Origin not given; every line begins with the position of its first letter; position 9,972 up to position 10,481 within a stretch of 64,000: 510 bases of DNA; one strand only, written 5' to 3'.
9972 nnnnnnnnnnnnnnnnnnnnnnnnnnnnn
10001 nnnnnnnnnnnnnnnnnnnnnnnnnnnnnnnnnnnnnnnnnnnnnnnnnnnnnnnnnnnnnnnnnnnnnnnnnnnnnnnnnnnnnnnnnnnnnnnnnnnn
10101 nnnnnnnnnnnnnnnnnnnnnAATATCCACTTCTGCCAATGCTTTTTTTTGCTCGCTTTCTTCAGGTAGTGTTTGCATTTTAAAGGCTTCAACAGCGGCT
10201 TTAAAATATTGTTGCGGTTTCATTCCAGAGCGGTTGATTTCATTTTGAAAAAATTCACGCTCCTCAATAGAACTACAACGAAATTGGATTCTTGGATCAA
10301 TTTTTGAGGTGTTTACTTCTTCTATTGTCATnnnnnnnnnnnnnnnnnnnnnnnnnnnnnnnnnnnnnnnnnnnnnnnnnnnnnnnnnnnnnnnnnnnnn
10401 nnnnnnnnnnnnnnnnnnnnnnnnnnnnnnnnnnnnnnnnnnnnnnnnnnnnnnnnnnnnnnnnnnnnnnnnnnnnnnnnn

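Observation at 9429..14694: Integrase-anchored islet carrying DarT-DarG plus MobC-like and HTH-type accessory genes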

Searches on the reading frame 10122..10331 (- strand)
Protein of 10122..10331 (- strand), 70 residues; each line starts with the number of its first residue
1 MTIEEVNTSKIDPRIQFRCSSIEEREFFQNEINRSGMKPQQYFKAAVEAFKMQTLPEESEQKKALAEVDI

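Call 59: search_protein_families(library=pfam, proteins=[window:10122-10331:-], max_evalue=1)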
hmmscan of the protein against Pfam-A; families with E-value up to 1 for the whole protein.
window:10122-10331:- (70 aa): 2 families
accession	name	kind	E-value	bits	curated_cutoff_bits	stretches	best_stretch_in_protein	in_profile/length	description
PF21983.2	NikA-like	-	0.05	14.2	27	1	14-46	6-37/72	Mobilization protein NikA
PF24345.1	PH_24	-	0.068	13.3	27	1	10-46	103-139/144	EVH1 domain-like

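Call 79: search_solved_structures(query=A7, max_evalue=10, show_alignments=2)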
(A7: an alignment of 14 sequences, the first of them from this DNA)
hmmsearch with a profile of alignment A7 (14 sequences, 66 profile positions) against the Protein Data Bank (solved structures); distinct sequences matched with E-value up to 10: 2.
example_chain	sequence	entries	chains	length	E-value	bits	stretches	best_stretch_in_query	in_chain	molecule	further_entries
7qof_a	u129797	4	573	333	0.61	13.4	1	21-57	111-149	Auxiliary capsid protein gp36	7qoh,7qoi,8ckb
2dxa_A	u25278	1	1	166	1.8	11.9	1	23-45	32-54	Protein ybaK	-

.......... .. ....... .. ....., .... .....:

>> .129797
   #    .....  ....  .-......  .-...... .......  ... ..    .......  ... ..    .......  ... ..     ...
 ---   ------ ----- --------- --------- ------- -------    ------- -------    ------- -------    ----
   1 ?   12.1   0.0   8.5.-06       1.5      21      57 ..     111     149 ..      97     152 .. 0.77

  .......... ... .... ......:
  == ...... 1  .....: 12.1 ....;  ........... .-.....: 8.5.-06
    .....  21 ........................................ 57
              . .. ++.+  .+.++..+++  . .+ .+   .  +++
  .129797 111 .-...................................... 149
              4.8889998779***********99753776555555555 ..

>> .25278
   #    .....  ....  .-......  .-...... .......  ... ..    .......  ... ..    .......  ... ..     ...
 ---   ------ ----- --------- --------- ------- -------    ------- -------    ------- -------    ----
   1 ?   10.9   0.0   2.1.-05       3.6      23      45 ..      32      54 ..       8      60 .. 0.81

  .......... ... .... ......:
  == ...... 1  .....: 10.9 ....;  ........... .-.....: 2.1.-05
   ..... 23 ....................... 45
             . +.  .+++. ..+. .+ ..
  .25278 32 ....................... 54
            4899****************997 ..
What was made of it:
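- On MobC/NikA relaxosome accessory proteins: A profile search against PDB sequences gave nothing (call 79).
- Tried and rejected: A profile search against PDB sequences gave no meaningful hit (call 79).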

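Call 80: search_protein_families(library=pfam, alignment_id=A7, max_evalue=0.1)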
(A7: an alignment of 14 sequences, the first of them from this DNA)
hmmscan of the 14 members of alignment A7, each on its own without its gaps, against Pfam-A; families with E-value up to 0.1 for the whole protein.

A. member 1, seq(66 aa): 2 families
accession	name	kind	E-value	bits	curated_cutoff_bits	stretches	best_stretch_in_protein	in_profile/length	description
PF21983.2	NikA-like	-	0.056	14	27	1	14-46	6-37/72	Mobilization protein NikA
PF24345.1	PH_24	-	0.069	13.3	27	0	10-46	103-139/144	EVH1 domain-like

B. families by the number of members that match (of 14 scanned): 4 families
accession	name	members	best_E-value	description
PF21983.2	NikA-like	11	9.8e-05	Mobilization protein NikA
PF24345.1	PH_24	5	0.0085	EVH1 domain-like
PF10929.13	DUF2811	2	0.0064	Protein of unknown function (DUF2811)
PF19807.5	DUF6290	1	0.031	Family of unknown function (DUF6290)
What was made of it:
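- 9429..10331 (-): 300-aa acidic protein: N-terminal NikA/MobC-type ribbon-helix-helix followed by a coiled-coil helix of about 200 residues. 11 of 14 N-termini hit NikA-like at E <= 0.1 (call 80).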
